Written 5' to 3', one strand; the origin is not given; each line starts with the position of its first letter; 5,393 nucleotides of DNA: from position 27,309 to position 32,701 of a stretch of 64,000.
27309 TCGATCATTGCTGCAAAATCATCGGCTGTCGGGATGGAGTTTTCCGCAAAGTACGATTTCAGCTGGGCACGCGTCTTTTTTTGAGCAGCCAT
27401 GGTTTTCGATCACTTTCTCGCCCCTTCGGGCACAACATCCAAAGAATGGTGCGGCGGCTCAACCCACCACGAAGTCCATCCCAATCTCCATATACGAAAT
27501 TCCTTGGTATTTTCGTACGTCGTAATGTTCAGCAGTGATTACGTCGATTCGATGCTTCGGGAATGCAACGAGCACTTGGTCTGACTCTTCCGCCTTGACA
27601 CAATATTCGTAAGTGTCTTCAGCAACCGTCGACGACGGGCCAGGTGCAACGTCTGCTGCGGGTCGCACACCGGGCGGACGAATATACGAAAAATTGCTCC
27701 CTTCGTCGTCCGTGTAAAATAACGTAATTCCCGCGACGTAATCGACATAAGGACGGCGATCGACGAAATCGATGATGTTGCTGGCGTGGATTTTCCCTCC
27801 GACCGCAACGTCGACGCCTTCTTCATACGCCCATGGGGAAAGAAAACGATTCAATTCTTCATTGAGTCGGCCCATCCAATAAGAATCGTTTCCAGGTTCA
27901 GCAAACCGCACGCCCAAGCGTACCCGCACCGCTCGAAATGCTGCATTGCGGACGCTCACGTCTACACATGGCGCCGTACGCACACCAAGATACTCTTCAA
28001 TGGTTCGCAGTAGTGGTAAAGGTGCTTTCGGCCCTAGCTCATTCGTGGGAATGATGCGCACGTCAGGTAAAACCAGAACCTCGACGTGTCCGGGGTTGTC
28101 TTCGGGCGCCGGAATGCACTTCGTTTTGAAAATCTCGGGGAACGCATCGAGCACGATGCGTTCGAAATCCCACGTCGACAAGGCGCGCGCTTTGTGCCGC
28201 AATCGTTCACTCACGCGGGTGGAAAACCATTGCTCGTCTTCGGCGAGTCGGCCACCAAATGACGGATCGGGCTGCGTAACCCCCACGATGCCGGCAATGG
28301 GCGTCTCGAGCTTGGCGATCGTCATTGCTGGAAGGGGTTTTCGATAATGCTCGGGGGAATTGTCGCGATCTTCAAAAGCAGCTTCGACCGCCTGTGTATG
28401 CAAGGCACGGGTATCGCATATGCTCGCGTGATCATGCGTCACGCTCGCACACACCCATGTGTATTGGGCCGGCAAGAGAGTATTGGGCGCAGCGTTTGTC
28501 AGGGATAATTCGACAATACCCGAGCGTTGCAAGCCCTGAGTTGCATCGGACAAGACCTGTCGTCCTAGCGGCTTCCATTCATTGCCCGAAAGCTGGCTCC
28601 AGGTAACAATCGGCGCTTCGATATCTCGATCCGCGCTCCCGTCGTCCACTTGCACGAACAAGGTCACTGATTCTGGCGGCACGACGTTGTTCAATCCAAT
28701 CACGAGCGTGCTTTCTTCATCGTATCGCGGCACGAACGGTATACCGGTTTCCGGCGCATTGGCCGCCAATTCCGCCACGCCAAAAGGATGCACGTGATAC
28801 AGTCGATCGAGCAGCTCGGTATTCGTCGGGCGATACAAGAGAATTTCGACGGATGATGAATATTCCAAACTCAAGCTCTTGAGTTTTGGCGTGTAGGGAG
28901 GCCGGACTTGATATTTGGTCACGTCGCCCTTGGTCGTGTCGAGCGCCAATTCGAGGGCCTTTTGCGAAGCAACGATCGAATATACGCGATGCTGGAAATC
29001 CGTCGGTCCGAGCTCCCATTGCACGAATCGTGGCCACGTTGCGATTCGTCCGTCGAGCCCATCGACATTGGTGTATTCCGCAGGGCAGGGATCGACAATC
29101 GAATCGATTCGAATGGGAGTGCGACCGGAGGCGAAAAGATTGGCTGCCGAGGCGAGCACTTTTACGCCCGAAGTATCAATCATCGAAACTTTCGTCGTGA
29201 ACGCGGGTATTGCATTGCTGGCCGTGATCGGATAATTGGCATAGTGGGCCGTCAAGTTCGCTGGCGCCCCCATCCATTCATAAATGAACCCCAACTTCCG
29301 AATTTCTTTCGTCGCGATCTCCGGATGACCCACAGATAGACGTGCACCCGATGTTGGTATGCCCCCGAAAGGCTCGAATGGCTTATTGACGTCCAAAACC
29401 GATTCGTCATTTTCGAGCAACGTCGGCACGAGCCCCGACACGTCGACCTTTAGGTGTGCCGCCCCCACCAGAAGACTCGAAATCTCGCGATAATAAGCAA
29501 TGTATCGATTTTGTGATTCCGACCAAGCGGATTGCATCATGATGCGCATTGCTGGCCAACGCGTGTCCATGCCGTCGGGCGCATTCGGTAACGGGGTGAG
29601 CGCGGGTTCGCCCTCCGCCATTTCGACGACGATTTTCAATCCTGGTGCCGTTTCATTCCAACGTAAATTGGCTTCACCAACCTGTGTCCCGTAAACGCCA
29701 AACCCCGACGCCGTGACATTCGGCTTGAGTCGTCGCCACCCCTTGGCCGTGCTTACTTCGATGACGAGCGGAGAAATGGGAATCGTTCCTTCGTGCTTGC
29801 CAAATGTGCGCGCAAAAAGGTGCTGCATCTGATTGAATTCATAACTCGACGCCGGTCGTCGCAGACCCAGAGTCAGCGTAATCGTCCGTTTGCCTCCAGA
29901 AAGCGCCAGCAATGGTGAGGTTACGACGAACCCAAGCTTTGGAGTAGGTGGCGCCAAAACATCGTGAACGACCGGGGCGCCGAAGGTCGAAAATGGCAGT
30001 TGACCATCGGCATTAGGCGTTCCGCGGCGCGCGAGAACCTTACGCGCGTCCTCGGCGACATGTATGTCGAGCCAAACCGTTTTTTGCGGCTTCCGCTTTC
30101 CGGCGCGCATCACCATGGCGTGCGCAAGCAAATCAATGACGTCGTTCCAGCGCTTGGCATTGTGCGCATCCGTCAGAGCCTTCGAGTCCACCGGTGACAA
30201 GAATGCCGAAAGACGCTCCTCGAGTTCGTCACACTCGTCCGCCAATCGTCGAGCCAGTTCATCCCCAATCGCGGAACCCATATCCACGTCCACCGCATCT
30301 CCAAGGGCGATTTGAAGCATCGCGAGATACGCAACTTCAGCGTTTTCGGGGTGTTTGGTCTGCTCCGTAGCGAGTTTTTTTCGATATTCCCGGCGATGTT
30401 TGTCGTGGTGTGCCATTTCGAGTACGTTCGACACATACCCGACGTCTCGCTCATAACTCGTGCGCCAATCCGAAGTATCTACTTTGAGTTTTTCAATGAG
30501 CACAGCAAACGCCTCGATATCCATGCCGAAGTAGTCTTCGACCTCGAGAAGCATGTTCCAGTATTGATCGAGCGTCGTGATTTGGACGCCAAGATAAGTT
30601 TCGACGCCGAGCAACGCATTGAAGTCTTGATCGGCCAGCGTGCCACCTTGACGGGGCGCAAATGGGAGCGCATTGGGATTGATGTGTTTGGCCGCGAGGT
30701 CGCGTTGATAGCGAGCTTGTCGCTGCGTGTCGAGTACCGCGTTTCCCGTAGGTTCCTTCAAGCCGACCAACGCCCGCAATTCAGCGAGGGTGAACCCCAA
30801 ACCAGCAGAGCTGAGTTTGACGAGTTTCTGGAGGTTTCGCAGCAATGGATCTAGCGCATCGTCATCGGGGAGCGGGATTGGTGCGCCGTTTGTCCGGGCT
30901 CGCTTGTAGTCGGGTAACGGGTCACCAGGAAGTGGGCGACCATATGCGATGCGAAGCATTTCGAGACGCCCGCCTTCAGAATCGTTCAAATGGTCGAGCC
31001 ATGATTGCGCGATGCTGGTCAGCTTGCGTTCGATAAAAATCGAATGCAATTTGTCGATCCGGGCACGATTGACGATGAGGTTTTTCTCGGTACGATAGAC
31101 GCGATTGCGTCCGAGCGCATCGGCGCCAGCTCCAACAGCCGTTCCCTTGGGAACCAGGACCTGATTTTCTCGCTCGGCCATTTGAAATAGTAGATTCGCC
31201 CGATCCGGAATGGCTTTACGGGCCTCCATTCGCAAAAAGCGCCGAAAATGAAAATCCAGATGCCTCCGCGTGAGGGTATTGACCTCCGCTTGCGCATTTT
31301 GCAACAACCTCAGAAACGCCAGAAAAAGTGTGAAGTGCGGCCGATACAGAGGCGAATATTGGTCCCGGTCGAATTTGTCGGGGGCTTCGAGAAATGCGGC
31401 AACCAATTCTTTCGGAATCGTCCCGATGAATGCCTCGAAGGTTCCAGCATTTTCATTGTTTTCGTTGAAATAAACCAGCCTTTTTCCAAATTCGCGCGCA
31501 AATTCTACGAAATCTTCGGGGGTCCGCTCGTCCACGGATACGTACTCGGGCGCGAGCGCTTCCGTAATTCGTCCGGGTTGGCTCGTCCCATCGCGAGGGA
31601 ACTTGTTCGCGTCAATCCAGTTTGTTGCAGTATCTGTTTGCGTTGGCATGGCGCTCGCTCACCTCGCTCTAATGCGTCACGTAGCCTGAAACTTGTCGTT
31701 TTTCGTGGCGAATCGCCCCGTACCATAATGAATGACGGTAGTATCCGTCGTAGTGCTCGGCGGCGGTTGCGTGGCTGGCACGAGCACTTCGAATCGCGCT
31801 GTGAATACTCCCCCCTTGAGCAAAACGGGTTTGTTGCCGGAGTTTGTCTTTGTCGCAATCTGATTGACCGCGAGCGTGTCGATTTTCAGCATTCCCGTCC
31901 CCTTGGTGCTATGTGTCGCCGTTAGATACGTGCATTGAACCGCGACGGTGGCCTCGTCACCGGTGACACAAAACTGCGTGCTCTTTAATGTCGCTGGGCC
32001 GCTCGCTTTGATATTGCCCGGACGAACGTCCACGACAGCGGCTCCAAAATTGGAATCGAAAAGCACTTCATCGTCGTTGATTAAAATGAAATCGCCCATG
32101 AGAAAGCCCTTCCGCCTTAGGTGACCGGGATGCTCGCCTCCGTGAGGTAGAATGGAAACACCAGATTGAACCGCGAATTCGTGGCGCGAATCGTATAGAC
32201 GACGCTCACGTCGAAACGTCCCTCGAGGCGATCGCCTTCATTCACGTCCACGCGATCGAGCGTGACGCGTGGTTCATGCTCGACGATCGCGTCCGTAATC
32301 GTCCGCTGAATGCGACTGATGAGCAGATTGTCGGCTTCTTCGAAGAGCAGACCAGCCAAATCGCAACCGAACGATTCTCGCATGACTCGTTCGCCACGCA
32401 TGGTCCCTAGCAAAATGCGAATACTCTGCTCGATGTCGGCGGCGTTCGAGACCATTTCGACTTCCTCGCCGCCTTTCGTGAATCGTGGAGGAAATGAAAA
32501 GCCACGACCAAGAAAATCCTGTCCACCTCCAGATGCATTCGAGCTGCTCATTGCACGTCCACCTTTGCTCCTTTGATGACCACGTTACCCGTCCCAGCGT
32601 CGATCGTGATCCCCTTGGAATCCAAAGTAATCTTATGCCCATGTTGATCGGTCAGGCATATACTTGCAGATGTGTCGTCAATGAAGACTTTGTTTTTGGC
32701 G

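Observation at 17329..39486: Complete 22-kb extracellular contractile injection system (eCIS) operon with non-canonical layout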

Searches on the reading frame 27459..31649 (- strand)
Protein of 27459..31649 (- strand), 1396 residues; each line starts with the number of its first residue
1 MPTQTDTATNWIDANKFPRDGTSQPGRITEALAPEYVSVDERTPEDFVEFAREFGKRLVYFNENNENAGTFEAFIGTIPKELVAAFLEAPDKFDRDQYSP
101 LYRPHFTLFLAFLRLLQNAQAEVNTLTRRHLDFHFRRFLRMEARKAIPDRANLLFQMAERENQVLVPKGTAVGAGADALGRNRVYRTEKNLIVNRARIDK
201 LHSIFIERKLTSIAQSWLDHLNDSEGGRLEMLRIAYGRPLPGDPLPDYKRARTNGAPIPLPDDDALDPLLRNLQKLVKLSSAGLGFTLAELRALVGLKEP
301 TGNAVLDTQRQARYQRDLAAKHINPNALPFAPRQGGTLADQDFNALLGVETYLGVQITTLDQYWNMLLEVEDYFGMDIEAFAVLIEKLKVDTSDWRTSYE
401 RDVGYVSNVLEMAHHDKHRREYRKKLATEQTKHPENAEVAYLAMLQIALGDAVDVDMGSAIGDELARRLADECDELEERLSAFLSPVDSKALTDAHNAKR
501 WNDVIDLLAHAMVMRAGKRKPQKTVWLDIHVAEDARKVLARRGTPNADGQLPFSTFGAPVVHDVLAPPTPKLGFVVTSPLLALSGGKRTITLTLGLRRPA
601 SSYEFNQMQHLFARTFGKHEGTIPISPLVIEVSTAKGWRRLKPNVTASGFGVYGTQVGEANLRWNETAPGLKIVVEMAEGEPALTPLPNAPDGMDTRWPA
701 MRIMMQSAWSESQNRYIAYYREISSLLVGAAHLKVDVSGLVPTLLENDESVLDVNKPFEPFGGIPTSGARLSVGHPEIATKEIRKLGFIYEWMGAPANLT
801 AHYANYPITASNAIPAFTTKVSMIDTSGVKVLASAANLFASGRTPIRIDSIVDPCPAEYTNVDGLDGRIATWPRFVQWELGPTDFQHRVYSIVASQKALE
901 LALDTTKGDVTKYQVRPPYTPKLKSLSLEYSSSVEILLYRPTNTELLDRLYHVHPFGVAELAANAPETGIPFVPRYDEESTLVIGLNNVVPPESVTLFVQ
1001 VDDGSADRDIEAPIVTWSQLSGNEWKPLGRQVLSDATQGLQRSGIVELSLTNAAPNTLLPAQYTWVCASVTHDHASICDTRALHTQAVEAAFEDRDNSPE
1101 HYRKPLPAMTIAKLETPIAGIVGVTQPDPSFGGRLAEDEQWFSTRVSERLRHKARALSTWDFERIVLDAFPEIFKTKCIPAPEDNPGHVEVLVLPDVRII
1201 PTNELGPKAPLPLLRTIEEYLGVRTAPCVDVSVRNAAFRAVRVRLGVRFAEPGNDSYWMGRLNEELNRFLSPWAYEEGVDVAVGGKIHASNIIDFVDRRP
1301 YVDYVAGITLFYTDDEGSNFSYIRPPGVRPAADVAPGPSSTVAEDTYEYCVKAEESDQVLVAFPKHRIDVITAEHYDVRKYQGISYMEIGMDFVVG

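Call 5: search_protein_families(library=pfam, proteins=[window:27459-31649:-], max_evalue=0.01)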
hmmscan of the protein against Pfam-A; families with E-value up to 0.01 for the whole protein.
window:27459-31649:- (1396 aa): 1 family
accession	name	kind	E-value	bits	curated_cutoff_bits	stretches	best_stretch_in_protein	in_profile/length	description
PF04865.19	Baseplate_J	-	3.8e-08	33.4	21.1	1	1106-1221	80-187/255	Baseplate J-like protein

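Call 19: find_related_loci(query=window:27459-31649:-, collection=genome_contigs, flank=10000)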
Query window:27459-31649:- (1396 aa) in genome_contigs; peptide patterns used: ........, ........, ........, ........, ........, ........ (x = any residue, [..] = any of these).
24 stretches matched a pattern, but none encodes a relative of the query by tblastn (E <= 1e-3).

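Call 52: search_solved_structures(query=window:27459-31649:-, max_evalue=0.001)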
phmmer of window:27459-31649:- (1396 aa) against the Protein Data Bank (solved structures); distinct sequences matched with E-value up to 0.001: 6.
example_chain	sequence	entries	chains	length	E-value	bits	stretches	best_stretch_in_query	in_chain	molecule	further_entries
7aeb_G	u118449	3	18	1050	1.2e-99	337.7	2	667-1311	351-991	Baseplate_J domain-containing protein | Baseplate protein J-like domain-containing protein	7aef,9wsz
7b5h_AH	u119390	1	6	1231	4.2e-98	332.5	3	917-1312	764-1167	All3317 protein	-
9qgl_A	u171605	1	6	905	1.3e-42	148.7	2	733-1311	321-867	Photorhabdus luminescens subsp. laumondii TTO1 complete genome segment 6/17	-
9rce_A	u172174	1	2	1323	2.5e-38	134.5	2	733-1296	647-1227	Baseplate protein J-like domain-containing protein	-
6j0n_J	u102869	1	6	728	2.9e-32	114.4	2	976-1316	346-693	Pvc11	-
6rao_I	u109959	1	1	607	1e-25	92.7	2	1015-1312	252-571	Afp11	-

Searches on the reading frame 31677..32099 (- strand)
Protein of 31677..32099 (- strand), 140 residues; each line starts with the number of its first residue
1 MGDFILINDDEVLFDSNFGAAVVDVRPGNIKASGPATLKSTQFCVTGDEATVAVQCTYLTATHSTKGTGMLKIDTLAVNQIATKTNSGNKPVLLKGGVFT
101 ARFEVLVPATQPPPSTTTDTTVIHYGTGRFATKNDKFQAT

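Call 5: search_protein_families(library=pfam, proteins=[window:31677-32099:-], max_evalue=0.01)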
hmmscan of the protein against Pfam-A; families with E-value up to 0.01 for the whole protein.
window:31677-32099:- (140 aa): 1 family
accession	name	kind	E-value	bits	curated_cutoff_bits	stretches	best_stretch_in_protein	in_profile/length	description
PF19267.4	CIS_spike_tip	-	3.4e-43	147.3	24.1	1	1-140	1-141/141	Contractile injection system spike tip protein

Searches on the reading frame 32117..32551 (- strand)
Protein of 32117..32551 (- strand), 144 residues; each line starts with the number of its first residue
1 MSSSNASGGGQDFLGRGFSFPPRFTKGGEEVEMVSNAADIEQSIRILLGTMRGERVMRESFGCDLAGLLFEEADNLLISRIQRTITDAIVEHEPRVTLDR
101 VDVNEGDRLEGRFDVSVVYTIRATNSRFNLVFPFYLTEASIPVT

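Call 4: search_protein_families(library=pfam, proteins=[window:32117-32551:-], max_evalue=0.01)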
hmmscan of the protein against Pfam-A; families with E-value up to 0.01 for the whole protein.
window:32117-32551:- (144 aa): 2 families
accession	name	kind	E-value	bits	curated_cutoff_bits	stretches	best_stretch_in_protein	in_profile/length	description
PF04965.19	GPW_gp25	-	3.7e-22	78.4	27.2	1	36-125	3-95/96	Baseplate wedge protein gp25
PF10934.14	Sheath_initiator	-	0.00044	20.7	32.9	1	27-109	14-98/104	Contractile injection system sheath initiator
